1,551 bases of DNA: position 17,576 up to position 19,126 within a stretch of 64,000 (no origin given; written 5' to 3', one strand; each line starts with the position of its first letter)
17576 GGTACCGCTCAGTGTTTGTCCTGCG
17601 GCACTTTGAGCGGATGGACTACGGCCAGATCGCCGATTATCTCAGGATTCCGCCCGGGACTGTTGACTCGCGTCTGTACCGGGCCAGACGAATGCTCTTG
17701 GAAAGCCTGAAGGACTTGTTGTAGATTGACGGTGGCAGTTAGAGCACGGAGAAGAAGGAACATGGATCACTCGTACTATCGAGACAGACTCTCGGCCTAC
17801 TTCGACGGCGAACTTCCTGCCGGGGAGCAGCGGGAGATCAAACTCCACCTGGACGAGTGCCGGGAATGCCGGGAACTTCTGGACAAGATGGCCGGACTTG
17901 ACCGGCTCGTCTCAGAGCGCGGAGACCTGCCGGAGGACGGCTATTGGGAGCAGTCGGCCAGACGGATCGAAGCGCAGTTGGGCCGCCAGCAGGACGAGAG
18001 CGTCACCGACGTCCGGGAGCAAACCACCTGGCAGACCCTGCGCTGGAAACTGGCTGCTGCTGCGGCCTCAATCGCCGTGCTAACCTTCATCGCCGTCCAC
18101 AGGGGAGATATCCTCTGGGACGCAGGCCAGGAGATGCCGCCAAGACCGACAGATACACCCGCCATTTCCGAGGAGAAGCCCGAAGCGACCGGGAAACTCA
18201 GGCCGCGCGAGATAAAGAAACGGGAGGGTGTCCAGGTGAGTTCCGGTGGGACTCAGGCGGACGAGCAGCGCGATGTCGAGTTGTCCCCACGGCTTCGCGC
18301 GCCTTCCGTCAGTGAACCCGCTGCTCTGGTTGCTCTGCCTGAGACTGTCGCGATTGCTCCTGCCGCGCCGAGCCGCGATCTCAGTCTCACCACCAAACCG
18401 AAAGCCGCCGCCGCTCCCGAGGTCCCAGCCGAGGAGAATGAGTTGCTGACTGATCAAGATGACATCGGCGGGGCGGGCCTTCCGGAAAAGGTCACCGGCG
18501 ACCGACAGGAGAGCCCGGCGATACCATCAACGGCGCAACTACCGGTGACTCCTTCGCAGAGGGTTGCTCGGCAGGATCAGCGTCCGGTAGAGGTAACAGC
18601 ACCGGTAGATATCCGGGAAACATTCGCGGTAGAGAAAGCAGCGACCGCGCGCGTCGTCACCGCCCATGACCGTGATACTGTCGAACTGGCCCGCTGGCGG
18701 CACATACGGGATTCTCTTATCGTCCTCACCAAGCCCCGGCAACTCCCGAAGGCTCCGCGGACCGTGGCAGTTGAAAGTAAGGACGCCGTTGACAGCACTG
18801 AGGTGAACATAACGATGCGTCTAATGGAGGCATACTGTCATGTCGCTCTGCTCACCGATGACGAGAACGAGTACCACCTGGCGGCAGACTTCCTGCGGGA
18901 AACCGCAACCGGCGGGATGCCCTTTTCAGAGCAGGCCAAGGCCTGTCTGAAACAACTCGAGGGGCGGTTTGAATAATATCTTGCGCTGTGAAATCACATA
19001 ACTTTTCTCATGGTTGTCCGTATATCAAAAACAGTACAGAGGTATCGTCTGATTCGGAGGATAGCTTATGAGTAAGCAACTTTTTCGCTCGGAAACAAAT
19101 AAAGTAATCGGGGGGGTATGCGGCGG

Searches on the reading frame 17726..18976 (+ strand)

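Call 60: search_protein_families(library=pfam, proteins=[window:17726-18976:+], max_evalue=0.001)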
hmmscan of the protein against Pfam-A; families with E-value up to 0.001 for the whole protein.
window:17726-18976:+ (416 aa): 1 family
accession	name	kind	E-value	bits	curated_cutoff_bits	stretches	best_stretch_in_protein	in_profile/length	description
PF13490.11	zf-HC2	-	6.5e-11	42.6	22.2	1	19-49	5-35/35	Putative zinc-finger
